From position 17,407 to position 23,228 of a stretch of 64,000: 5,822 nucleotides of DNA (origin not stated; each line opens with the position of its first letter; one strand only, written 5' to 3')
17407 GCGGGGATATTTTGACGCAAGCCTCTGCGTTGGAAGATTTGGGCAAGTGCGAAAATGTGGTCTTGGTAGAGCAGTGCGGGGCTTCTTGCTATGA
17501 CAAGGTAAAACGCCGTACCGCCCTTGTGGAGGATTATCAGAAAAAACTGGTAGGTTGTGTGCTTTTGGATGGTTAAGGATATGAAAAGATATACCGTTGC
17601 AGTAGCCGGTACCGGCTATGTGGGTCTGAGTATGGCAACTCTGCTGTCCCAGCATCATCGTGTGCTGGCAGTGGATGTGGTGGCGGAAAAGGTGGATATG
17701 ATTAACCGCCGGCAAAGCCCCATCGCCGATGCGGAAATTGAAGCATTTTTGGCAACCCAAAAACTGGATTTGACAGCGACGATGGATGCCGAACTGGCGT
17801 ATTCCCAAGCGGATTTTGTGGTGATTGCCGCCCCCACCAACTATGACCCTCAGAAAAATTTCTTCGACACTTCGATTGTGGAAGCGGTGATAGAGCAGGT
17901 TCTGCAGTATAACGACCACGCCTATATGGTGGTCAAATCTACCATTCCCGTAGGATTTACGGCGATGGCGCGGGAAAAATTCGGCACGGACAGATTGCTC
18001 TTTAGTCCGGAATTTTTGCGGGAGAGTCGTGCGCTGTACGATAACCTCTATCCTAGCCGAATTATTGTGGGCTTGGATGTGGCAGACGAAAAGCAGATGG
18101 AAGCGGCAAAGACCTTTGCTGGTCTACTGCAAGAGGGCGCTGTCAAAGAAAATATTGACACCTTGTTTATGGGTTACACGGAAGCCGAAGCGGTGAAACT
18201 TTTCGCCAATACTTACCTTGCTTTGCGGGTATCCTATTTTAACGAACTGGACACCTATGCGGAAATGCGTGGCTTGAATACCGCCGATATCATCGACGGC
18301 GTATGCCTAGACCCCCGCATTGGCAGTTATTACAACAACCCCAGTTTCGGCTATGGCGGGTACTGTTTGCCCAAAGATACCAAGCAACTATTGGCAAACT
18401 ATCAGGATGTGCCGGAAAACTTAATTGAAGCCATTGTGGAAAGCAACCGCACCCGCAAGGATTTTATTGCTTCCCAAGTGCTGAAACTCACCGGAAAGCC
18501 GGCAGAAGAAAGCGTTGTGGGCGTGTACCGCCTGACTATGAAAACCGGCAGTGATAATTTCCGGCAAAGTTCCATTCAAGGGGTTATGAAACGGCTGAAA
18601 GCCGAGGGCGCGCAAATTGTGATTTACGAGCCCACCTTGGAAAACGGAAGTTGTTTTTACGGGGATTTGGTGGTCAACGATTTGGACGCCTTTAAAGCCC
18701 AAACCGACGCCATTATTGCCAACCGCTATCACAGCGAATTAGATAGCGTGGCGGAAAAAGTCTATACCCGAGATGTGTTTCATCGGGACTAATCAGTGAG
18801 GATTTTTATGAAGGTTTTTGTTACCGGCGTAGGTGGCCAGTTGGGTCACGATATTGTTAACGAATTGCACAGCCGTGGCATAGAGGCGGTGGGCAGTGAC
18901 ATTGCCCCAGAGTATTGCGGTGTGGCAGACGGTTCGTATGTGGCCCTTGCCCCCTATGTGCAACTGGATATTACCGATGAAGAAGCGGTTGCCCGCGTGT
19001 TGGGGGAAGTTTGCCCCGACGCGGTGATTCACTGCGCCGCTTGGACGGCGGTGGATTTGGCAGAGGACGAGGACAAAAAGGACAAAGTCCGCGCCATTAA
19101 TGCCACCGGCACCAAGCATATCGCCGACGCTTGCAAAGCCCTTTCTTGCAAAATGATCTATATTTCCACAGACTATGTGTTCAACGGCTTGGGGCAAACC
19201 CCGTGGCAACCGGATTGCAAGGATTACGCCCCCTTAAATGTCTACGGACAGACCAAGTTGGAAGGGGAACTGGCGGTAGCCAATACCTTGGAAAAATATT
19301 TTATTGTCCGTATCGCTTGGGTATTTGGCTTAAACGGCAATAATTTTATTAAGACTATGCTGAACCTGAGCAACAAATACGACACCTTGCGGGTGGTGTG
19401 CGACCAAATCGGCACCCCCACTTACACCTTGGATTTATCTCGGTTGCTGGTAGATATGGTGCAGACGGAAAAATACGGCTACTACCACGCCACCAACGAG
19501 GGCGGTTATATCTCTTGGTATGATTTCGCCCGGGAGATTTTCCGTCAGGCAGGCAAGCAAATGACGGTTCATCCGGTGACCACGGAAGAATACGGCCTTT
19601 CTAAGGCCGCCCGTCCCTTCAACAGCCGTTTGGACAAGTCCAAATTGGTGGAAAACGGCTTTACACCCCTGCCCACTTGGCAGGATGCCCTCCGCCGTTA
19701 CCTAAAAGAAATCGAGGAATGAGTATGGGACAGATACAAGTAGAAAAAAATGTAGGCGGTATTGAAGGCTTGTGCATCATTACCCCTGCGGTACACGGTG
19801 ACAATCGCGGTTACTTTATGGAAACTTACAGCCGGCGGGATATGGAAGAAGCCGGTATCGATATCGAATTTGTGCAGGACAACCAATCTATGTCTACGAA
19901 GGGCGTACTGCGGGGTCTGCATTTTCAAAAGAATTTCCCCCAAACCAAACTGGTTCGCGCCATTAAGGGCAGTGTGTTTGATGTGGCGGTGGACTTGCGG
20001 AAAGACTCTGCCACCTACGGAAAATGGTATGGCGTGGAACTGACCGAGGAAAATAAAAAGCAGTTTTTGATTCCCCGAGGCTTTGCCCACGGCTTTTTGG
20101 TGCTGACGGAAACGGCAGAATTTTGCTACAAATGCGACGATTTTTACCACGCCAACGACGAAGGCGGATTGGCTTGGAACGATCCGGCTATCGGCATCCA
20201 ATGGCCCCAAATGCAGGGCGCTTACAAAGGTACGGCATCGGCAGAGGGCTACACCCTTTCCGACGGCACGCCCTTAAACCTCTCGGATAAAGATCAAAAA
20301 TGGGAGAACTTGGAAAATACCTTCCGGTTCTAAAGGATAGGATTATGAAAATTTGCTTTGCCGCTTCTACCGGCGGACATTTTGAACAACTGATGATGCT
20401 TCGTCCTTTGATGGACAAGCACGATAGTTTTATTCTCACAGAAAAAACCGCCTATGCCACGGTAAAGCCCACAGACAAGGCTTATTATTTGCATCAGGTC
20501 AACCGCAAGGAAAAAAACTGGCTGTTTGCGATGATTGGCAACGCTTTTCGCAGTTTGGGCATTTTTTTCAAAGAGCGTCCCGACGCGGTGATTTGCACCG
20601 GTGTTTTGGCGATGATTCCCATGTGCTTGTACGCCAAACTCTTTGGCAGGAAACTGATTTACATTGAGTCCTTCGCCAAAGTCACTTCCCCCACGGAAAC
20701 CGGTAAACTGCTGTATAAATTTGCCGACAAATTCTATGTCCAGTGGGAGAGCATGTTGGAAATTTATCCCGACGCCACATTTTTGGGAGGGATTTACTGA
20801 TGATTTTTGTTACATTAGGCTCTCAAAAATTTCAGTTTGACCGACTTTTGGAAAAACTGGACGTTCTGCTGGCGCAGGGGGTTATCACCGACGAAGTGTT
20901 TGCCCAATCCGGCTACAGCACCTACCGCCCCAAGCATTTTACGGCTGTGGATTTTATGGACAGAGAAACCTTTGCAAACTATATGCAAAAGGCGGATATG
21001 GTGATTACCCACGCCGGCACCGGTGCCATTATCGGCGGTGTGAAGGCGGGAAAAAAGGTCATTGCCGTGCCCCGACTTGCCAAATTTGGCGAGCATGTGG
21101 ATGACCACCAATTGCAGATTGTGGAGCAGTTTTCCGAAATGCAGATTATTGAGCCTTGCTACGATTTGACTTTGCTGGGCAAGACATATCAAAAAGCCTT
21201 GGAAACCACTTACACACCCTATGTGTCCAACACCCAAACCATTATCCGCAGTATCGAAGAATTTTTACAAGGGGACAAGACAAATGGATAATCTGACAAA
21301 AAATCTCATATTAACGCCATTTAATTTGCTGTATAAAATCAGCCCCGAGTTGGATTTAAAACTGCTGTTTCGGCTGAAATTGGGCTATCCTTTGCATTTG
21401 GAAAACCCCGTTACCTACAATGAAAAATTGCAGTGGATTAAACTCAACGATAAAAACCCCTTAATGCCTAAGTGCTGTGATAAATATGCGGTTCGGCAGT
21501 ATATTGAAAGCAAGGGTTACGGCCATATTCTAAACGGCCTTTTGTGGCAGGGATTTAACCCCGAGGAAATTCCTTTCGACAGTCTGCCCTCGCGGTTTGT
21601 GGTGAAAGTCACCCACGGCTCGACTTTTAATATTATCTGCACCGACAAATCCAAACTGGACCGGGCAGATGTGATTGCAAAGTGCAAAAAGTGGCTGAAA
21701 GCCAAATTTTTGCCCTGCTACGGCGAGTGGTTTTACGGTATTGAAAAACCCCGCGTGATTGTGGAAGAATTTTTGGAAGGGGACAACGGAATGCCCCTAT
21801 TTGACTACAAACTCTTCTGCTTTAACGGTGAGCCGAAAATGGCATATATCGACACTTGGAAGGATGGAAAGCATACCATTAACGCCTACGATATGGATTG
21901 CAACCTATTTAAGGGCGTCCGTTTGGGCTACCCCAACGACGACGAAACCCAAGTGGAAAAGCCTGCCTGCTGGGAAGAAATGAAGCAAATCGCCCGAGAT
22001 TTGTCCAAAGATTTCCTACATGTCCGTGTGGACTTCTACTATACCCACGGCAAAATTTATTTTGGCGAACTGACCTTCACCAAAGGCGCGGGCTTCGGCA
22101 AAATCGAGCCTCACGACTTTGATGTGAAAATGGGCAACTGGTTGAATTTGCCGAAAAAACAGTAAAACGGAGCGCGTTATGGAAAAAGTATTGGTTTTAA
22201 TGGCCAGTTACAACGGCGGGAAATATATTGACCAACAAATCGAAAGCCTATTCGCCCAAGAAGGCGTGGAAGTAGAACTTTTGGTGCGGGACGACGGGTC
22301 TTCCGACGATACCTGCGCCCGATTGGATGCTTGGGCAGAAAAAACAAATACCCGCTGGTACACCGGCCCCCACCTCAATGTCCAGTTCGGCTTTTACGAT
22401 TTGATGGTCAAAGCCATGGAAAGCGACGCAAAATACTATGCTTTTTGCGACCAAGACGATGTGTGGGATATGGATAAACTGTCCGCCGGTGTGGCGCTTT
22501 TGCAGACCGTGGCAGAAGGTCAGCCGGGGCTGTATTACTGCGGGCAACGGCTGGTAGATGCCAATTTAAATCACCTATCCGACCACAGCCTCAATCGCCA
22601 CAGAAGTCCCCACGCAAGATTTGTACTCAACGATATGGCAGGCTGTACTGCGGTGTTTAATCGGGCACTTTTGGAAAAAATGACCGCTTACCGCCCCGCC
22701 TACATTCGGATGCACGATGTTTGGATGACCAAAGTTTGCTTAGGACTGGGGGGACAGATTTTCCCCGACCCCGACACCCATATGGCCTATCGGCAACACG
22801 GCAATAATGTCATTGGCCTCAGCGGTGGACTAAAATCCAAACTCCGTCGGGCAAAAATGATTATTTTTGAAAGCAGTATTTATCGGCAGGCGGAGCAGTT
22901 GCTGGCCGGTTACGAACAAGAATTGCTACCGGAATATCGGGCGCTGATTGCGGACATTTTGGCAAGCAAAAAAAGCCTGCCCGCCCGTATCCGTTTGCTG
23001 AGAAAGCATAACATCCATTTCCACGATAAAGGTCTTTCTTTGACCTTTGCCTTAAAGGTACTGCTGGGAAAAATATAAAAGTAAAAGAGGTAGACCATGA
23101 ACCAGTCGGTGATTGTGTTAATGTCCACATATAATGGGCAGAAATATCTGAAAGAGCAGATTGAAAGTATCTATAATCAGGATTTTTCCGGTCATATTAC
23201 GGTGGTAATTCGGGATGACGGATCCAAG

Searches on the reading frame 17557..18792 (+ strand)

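Call 20: search_protein_families(library=pfam, proteins=[window:17557-18792:+], max_evalue=0.001)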
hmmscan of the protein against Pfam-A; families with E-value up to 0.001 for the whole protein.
window:17557-18792:+ (411 aa): 3 families
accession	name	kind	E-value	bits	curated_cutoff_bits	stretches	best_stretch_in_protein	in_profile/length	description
PF03721.20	UDPG_MGDP_dh_N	-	3.5e-29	102.2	27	1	13-180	2-182/187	UDP-glucose/GDP-mannose dehydrogenase family, NAD binding domain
PF00984.24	UDPG_MGDP_dh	-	3.5e-27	94.8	25.4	1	209-298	2-93/94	UDP-glucose/GDP-mannose dehydrogenase family, central domain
PF03720.21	UDPG_MGDP_dh_C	-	1.1e-12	48.7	30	1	322-401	1-83/103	UDP-glucose/GDP-mannose dehydrogenase family, UDP binding domain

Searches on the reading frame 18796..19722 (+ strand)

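Call 20: search_protein_families(library=pfam, proteins=[window:18796-19722:+], max_evalue=0.001)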
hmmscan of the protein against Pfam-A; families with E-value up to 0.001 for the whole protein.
window:18796-19722:+ (308 aa): 7 families
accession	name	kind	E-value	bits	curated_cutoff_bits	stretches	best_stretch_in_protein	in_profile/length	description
PF04321.23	RmlD_sub_bind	-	7.6e-90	301.3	27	1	5-306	1-285/287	RmlD substrate binding domain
PF01370.27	Epimerase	-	3.2e-24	86.1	20.9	1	7-186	1-183/240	NAD dependent epimerase/dehydratase family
PF16363.11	GDP_Man_Dehyd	-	3.5e-17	63.3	27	1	8-171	1-174/332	GDP-mannose 4,6 dehydratase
PF01073.25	3Beta_HSD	-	3.9e-11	42.9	22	1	9-161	2-157/280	3-beta hydroxysteroid dehydrogenase/isomerase family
PF02719.21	Polysacc_synt_2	-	3.3e-10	40.1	20.2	1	7-164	1-152/293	Polysaccharide biosynthesis protein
PF07993.18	NAD_binding_4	-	9.7e-09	35.2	20.1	1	75-202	90-230/258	Male sterility protein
PF13460.12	NAD_binding_10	-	0.0004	20.8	27.2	1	12-176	2-146/184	NAD(P)H-binding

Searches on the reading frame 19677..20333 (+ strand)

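Call 20: search_protein_families(library=pfam, proteins=[window:19677-20333:+], max_evalue=0.001)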
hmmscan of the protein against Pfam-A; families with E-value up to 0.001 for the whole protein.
window:19677-20333:+ (218 aa): 1 family
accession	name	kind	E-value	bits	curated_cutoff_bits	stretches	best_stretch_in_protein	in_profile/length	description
PF00908.23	dTDP_sugar_isom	-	5.8e-71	238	27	1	29-213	4-167/168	dTDP-4-dehydrorhamnose 3,5-epimerase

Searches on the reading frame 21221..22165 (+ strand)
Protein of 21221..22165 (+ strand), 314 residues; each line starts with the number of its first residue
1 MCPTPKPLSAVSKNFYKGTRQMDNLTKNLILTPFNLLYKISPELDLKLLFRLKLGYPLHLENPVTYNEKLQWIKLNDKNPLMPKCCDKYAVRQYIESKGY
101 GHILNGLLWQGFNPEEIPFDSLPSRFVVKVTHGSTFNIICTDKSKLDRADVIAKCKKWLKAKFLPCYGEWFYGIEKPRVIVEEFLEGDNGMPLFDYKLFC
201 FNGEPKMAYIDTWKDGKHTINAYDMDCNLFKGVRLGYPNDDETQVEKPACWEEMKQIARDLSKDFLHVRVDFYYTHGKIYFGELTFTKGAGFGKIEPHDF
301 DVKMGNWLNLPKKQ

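Call 20: search_protein_families(library=pfam, proteins=[window:21221-22165:+], max_evalue=0.001)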
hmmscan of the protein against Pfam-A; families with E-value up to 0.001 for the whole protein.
window:21221-22165:+ (314 aa): 1 family
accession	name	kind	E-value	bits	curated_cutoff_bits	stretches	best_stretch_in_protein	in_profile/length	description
PF14305.11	ATPgrasp_TupA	-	4.6e-42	144.6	25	1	68-307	1-239/241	TupA-like ATPgrasp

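Call 90: search_protein_families(library=ncbifam, proteins=[window:21221-22165:+], max_evalue=0.00001)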
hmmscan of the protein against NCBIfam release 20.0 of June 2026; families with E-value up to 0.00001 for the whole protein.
window:21221-22165:+ (314 aa): 0 families

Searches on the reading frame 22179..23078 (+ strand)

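Call 20: search_protein_families(library=pfam, proteins=[window:22179-23078:+], max_evalue=0.001)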
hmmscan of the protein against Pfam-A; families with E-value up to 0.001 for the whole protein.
window:22179-23078:+ (299 aa): 1 family
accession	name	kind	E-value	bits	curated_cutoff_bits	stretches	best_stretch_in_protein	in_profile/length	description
PF00535.33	Glycos_transf_2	-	1.4e-11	45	23.3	1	6-167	2-166/168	Glycosyl transferase family 2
